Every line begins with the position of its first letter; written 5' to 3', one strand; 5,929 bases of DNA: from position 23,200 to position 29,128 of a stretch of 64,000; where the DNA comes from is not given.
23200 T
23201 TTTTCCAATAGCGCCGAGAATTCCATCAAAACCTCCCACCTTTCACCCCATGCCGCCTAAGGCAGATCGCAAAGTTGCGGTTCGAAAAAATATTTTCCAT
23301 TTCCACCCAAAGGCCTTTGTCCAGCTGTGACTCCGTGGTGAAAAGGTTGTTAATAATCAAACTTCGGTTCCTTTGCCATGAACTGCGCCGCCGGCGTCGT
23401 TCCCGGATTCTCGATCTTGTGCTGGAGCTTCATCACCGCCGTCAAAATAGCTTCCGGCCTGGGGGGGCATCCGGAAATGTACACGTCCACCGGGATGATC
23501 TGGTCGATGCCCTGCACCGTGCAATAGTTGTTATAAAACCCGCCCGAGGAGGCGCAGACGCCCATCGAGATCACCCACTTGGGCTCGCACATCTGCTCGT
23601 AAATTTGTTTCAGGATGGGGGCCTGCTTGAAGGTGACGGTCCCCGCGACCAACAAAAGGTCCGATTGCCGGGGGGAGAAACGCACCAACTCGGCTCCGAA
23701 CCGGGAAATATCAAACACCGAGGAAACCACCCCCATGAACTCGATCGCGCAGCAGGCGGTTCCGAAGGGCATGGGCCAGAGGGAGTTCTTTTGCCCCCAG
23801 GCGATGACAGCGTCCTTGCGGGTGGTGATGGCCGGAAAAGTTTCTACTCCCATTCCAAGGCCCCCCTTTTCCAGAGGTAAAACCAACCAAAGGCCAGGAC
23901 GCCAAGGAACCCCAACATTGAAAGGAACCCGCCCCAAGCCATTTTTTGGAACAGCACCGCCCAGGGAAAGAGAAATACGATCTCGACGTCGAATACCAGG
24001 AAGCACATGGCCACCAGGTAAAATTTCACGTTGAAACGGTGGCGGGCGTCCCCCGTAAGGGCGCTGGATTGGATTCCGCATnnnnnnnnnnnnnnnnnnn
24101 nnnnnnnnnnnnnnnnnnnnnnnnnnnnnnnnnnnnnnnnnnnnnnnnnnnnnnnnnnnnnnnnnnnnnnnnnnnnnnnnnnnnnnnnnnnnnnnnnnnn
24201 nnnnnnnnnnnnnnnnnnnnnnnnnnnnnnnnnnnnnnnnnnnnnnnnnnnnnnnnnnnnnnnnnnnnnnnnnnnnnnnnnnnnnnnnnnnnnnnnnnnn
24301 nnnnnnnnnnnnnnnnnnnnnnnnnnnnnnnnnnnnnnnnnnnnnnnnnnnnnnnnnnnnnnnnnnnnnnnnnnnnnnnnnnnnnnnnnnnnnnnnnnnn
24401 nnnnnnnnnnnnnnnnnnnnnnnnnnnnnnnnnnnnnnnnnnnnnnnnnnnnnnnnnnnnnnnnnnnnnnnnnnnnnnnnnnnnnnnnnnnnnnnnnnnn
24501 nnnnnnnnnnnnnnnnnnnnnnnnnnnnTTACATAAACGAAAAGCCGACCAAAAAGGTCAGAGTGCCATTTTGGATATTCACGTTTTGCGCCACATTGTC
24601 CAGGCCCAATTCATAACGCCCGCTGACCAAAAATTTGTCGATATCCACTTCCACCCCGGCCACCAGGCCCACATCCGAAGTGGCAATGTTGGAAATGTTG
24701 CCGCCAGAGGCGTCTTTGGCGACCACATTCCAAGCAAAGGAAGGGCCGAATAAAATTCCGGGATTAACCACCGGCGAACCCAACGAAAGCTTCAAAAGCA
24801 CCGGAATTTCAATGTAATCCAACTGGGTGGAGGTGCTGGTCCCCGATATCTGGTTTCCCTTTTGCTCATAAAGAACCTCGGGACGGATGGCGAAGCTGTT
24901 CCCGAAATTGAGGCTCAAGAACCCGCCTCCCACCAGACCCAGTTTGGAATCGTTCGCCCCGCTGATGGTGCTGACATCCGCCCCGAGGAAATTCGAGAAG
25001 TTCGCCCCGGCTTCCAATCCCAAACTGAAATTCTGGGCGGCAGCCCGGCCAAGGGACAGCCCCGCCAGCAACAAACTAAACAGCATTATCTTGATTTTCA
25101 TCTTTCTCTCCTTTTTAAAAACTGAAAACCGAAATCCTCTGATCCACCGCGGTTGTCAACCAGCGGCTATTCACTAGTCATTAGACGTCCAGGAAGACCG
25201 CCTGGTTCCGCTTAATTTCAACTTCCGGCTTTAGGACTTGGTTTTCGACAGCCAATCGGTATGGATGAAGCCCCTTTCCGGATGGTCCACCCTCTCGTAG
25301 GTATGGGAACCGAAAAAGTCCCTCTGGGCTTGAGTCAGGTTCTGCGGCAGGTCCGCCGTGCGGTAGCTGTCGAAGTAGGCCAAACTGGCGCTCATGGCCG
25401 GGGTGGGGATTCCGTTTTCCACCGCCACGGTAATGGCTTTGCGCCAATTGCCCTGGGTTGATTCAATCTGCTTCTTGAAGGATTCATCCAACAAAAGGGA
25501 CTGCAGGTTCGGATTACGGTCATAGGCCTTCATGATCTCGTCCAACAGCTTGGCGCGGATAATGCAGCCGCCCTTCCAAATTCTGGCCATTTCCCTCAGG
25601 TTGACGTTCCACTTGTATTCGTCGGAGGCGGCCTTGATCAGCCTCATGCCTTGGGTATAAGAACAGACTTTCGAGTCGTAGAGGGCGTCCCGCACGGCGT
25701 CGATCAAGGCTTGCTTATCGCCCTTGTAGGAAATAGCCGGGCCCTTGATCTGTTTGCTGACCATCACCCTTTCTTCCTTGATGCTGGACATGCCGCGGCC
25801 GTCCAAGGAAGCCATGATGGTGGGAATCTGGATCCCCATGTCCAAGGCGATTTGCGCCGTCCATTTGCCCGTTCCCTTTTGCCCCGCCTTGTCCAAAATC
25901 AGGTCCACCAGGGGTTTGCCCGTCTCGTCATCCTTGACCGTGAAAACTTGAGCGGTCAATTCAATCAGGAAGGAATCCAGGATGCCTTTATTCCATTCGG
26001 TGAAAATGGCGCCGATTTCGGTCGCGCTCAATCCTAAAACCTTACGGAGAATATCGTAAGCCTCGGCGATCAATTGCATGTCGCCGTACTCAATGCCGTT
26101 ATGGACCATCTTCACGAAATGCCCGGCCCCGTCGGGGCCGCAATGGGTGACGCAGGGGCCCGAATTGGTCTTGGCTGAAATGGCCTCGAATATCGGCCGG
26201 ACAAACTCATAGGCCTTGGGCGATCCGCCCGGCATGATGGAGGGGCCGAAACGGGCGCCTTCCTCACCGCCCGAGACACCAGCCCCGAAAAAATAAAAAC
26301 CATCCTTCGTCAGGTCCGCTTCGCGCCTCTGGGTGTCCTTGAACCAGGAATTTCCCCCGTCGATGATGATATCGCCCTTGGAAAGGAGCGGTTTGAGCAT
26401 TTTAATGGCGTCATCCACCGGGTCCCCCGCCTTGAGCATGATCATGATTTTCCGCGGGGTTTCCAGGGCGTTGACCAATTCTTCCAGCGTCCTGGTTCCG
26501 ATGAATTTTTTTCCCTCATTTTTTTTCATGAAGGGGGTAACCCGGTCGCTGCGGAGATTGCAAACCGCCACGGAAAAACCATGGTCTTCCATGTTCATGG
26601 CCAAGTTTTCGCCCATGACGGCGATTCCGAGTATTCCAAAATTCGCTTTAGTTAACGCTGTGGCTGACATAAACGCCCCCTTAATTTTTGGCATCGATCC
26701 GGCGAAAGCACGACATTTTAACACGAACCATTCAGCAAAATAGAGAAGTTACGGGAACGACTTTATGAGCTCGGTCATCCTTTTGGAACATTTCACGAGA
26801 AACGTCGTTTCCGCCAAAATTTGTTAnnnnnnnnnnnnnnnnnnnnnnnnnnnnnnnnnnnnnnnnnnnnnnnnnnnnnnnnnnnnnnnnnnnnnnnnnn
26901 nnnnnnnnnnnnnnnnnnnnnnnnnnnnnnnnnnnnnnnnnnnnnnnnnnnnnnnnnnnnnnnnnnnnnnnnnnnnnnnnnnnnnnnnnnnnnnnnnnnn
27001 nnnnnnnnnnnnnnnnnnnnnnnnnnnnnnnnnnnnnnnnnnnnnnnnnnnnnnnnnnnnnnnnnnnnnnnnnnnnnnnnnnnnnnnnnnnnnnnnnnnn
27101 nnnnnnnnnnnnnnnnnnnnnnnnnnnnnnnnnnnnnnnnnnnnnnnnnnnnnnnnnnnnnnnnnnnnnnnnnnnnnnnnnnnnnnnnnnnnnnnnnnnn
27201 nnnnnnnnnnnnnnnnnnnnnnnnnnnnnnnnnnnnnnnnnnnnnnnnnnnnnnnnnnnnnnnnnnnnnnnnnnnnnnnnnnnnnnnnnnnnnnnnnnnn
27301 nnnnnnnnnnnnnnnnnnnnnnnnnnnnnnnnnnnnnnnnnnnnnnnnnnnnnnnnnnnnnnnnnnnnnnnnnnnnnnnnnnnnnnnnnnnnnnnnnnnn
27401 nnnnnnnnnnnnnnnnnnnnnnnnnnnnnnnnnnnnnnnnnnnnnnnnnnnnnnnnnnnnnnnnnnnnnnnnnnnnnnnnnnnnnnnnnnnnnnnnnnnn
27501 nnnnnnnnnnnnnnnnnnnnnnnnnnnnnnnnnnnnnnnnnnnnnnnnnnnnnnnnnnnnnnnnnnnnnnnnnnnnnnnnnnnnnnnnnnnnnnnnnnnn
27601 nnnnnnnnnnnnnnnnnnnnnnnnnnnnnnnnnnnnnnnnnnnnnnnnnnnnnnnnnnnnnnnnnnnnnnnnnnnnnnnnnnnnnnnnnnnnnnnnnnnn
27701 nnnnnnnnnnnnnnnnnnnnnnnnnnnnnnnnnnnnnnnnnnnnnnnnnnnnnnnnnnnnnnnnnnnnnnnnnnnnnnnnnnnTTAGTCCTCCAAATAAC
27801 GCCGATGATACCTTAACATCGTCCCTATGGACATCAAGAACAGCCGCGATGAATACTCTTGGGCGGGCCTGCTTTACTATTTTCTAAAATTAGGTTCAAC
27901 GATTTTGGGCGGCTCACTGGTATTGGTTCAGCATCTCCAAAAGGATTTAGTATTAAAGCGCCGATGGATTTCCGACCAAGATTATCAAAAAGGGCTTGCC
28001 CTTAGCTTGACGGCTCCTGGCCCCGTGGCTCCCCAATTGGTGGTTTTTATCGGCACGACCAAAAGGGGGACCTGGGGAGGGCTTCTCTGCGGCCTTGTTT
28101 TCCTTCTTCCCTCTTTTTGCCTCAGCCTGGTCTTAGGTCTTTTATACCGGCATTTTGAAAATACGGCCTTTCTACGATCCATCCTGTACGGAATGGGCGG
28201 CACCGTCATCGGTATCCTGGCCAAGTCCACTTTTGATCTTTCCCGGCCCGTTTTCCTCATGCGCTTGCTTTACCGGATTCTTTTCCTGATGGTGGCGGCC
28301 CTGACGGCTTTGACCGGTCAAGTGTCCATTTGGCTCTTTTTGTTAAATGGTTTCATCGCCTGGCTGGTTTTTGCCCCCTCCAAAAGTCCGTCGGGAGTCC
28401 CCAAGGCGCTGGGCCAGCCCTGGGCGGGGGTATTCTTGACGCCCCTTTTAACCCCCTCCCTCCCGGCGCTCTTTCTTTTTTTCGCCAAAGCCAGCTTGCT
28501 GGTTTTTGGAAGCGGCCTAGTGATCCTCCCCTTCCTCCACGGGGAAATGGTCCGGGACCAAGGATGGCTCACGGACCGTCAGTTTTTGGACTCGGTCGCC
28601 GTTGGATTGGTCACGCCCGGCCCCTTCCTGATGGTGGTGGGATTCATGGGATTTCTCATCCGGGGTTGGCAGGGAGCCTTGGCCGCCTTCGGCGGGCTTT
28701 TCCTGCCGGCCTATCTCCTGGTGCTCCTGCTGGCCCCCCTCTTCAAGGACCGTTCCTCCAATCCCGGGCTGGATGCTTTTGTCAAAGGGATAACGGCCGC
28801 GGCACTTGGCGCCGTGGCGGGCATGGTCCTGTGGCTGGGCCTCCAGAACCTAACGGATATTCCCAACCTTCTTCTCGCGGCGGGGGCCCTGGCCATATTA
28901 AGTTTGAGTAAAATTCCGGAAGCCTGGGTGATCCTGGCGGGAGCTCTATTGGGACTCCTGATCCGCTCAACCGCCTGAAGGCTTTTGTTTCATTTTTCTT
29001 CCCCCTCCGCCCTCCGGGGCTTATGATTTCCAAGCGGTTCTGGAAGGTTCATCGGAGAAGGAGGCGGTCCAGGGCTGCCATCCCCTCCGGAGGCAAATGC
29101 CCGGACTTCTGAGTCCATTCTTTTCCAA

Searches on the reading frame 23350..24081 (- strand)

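Call 53: search_protein_families(library=pfam, proteins=[window:23350-24081:-], max_evalue=0.0001)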
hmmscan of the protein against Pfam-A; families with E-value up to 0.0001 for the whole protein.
window:23350-24081:- (243 aa): 1 family
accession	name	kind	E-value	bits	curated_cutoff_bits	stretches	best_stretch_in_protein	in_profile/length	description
PF01058.29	Oxidored_q6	-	9.2e-27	93.7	27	1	110-219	1-128/128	NADH ubiquinone oxidoreductase, 20 Kd subunit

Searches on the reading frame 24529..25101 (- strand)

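Call 53: search_protein_families(library=pfam, proteins=[window:24529-25101:-], max_evalue=0.0001)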
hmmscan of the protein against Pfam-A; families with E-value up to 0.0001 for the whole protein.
window:24529-25101:- (190 aa): 2 families
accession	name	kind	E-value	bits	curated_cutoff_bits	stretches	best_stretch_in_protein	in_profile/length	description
PF13568.12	OMP_b-brl_2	-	4.5e-21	76.1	27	1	22-170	2-173/175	Outer membrane protein beta-barrel domain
PF13505.12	OMP_b-brl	-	4.9e-12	46.8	28.7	1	9-189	3-175/175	Outer membrane protein beta-barrel domain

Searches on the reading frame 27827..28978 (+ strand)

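Call 54: search_protein_families(library=pfam, proteins=[window:27827-28978:+], max_evalue=0.0001)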
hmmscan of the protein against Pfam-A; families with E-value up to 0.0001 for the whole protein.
window:27827-28978:+ (383 aa): 1 family
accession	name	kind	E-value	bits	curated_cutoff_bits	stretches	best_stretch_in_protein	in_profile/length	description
PF02417.20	Chromate_transp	-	2.2e-69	233.2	28.6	2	214-377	2-166/166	Chromate transporter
